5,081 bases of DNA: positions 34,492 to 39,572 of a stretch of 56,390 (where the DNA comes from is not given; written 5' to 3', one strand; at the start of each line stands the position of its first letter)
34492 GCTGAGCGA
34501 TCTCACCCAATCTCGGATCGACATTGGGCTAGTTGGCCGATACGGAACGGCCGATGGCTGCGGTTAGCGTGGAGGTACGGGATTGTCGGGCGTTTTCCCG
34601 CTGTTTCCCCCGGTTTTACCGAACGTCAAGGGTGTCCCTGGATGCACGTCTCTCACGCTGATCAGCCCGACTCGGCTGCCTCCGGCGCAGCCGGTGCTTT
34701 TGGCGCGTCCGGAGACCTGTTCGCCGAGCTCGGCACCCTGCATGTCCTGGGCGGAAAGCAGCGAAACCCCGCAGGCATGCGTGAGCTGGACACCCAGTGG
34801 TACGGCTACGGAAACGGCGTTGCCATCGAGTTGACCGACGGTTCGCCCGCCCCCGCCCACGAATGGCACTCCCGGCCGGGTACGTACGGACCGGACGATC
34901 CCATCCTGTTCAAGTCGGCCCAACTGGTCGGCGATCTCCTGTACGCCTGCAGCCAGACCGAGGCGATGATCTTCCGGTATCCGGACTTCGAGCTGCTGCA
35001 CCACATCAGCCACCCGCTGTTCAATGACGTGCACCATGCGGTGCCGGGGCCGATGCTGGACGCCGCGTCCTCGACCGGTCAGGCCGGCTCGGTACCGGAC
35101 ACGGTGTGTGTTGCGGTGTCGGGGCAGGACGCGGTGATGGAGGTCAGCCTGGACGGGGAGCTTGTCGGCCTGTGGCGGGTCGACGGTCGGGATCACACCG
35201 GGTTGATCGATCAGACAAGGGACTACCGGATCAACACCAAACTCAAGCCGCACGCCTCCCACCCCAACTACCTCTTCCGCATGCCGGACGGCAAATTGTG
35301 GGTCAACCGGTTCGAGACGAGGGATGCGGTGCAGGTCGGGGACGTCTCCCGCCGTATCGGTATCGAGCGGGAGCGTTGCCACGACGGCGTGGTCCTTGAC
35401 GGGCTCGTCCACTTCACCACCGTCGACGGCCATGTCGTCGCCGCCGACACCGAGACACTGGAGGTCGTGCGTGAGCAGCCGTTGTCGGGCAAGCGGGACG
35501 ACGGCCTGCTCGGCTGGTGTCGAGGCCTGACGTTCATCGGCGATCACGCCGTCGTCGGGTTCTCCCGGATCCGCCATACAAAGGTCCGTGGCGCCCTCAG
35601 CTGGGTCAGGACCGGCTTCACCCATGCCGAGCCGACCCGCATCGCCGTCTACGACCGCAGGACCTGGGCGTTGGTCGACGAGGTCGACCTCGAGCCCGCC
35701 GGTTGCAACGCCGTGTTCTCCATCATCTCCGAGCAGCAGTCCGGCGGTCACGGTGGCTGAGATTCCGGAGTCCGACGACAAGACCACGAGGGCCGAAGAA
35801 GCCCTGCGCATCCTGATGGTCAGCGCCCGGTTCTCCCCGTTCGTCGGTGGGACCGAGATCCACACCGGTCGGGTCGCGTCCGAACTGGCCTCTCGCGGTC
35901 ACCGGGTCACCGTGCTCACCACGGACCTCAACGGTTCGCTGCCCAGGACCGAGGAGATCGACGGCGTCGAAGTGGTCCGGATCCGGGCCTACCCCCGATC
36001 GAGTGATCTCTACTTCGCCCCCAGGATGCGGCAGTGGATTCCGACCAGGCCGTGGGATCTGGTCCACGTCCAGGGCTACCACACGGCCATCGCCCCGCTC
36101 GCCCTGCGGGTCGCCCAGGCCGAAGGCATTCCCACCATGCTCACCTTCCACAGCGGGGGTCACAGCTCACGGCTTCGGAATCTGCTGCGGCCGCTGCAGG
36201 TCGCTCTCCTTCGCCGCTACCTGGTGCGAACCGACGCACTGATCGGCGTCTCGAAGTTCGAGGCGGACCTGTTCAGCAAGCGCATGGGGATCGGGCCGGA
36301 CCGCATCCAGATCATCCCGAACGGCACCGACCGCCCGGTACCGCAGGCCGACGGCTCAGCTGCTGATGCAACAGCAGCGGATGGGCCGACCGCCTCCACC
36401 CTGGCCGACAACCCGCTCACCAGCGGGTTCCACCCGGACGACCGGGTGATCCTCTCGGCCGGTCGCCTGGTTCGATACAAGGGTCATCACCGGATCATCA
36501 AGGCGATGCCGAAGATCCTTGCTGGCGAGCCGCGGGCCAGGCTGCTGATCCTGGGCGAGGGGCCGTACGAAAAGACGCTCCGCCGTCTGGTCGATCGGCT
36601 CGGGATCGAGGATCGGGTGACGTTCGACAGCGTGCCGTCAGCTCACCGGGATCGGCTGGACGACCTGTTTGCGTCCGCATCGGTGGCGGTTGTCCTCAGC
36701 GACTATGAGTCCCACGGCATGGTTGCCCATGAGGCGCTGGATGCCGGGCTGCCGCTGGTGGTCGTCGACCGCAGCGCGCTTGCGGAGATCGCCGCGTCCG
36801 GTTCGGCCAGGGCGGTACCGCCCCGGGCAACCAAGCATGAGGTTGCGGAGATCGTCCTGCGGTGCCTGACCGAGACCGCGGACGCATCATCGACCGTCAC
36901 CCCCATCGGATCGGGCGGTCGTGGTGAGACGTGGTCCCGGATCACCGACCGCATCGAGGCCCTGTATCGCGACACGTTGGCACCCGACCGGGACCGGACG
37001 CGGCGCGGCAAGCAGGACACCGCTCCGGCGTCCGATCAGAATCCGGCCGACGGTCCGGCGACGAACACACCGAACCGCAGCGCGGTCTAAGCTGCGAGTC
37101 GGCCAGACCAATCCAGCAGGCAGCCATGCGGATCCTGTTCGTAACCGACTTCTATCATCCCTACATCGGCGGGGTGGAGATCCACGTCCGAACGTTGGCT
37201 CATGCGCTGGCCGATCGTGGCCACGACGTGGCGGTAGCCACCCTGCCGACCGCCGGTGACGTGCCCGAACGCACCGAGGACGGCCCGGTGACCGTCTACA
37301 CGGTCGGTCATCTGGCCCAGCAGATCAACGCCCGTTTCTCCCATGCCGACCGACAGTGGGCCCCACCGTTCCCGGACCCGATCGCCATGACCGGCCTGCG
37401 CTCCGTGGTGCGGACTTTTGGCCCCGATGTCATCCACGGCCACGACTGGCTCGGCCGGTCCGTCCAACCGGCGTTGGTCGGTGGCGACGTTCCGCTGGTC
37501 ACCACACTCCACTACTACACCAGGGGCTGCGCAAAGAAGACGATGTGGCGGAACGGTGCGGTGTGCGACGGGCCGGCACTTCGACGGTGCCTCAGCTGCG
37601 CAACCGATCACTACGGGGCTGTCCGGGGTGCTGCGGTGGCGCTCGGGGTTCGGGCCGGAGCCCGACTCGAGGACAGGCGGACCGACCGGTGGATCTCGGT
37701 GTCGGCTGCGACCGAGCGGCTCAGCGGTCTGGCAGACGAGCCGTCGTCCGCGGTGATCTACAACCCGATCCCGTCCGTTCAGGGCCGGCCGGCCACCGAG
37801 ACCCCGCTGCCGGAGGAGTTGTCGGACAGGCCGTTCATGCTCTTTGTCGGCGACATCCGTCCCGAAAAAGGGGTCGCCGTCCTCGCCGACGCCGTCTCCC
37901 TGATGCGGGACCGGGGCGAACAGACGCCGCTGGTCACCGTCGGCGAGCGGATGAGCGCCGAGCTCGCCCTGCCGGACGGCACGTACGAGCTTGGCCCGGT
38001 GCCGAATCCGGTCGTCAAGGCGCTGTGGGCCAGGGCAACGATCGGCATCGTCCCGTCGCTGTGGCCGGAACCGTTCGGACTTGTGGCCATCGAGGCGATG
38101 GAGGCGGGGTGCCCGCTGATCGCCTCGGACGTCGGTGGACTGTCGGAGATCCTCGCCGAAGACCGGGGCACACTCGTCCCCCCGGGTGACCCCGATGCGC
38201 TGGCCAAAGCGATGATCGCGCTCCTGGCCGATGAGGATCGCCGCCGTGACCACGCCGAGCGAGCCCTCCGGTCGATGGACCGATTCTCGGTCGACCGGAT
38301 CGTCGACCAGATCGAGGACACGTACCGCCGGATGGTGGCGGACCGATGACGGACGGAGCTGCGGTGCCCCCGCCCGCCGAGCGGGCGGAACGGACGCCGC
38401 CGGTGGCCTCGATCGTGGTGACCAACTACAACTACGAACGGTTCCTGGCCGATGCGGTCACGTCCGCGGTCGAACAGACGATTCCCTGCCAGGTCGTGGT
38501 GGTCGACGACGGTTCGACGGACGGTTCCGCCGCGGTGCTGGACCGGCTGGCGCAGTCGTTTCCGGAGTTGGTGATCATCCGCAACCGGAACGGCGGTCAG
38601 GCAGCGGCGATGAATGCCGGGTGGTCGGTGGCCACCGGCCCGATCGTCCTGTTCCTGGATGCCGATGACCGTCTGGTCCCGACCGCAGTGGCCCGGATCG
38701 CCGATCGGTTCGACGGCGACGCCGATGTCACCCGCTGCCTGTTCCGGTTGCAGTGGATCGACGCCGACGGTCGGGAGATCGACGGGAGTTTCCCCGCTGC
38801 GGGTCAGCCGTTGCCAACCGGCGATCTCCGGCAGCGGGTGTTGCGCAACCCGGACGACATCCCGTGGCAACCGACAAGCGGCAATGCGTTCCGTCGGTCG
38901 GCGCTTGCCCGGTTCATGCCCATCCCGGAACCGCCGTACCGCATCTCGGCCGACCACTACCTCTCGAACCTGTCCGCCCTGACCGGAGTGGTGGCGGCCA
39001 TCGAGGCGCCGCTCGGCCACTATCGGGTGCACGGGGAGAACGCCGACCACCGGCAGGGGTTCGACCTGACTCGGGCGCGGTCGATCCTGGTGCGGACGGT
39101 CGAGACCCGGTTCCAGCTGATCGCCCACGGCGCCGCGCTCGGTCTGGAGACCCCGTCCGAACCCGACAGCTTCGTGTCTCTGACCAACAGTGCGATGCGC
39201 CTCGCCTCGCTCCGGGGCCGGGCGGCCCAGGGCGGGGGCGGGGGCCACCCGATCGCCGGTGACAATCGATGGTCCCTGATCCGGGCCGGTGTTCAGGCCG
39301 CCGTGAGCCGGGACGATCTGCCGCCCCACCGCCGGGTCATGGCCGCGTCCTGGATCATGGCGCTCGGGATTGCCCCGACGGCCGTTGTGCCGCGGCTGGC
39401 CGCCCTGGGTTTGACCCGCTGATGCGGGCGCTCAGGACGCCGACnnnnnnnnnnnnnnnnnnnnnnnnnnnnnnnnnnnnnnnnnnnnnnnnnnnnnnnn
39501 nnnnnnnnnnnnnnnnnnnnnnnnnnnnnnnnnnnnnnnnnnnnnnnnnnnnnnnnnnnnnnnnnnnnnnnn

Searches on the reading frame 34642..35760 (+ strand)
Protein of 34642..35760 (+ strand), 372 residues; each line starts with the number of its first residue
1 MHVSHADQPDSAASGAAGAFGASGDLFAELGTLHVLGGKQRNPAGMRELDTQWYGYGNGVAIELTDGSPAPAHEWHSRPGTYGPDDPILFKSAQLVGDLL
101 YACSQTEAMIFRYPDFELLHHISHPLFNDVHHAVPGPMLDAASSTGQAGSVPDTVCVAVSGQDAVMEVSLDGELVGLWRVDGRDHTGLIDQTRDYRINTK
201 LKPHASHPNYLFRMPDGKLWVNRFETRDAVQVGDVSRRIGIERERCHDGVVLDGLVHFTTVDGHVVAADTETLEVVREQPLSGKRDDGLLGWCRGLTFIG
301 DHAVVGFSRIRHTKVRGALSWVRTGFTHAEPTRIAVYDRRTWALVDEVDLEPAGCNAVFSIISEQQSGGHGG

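Call 11: search_protein_families(library=pfam, proteins=[window:34642-35760:+], max_evalue=0.001)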
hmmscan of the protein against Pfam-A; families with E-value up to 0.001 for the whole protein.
window:34642-35760:+ (372 aa): 1 family
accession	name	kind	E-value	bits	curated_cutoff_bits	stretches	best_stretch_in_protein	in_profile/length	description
PF16261.11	DUF4915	-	4.1e-05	23.4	35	1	289-351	235-295/316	Domain of unknown function (DUF4915)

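Call 76: search_protein_families(library=pfam, proteins=[window:34642-35760:+], max_evalue=0.01)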
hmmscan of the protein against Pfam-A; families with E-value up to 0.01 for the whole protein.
window:34642-35760:+ (372 aa): 1 family
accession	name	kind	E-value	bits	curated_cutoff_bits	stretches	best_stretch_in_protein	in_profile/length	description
PF16261.11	DUF4915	-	4.1e-05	23.4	35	1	289-351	235-295/316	Domain of unknown function (DUF4915)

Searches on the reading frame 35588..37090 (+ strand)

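Call 11: search_protein_families(library=pfam, proteins=[window:35588-37090:+], max_evalue=0.001)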
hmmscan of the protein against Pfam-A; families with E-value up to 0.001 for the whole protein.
window:35588-37090:+ (500 aa): 8 families
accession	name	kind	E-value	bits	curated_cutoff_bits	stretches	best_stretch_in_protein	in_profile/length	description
PF13439.12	Glyco_transf_4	-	1.4e-31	110.3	28.5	1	86-248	1-167/170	Glycosyltransferase Family 4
PF13579.12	Glyco_trans_4_4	-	1.7e-29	103.6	29.7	1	87-246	1-158/158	Glycosyl transferase 4-like domain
PF00534.26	Glycos_transf_1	-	1.1e-27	97.1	26.4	1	281-429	11-158/172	Glycosyl transferases group 1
PF13692.12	Glyco_trans_1_4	-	4.9e-22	79.2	27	1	286-428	2-141/142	Glycosyl transferases group 1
PF20706.3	GT4-conflict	-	6.2e-14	52.2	26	1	284-419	196-333/385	Family 4 Glycosyltransferase in conflict systems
PF13477.12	Glyco_trans_4_2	-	5.2e-07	30.3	23.4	1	88-219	8-136/139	Glycosyl transferase 4-like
PF08323.17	Glyco_transf_5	-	7.9e-07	29.5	22.7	0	74-192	1-170/239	Starch synthase catalytic domain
PF10087.14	DUF2325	-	0.00072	20.1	33.6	0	319-400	3-86/94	Uncharacterized protein conserved in bacteria (DUF2325)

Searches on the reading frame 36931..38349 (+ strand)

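Call 11: search_protein_families(library=pfam, proteins=[window:36931-38349:+], max_evalue=0.001)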
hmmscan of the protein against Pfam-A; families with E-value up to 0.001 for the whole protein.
window:36931-38349:+ (472 aa): 8 families
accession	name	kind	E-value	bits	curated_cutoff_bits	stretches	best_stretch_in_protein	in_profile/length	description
PF00534.26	Glycos_transf_1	-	7.4e-30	104.2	26.4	1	298-445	13-169/172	Glycosyl transferases group 1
PF13692.12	Glyco_trans_1_4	-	7.2e-28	98.1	27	1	301-434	2-142/142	Glycosyl transferases group 1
PF13439.12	Glyco_transf_4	-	4.5e-17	63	28.5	1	79-280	1-166/170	Glycosyltransferase Family 4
PF13579.12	Glyco_trans_4_4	-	1.1e-14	55.5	29.7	1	80-221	1-103/158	Glycosyl transferase 4-like domain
PF20706.3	GT4-conflict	-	9e-14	51.7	26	1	363-456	276-380/385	Family 4 Glycosyltransferase in conflict systems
PF08323.17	Glyco_transf_5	-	3e-06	27.6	22.7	1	67-182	1-146/239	Starch synthase catalytic domain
PF13524.12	Glyco_trans_1_2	-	4.7e-06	27.1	25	1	387-462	68-143/144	Glycosyl transferase-like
PF13477.12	Glyco_trans_4_2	-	3.9e-05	24.3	23.4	1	83-194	10-107/139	Glycosyl transferase 4-like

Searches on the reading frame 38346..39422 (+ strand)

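Call 11: search_protein_families(library=pfam, proteins=[window:38346-39422:+], max_evalue=0.001)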
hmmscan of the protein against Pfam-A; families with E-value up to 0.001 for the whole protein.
window:38346-39422:+ (358 aa): 3 families
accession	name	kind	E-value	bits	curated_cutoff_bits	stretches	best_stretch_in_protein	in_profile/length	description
PF00535.33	Glycos_transf_2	-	1.2e-27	97.3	23.3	1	22-129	1-111/168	Glycosyl transferase family 2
PF13641.12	Glyco_tranf_2_3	-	4.4e-10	40.4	27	1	18-126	1-114/230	Glycosyltransferase like family 2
PF10111.15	Glyco_tranf_2_2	-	5.3e-06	26.5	27.3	1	31-118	12-102/276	Glycosyltransferase like family 2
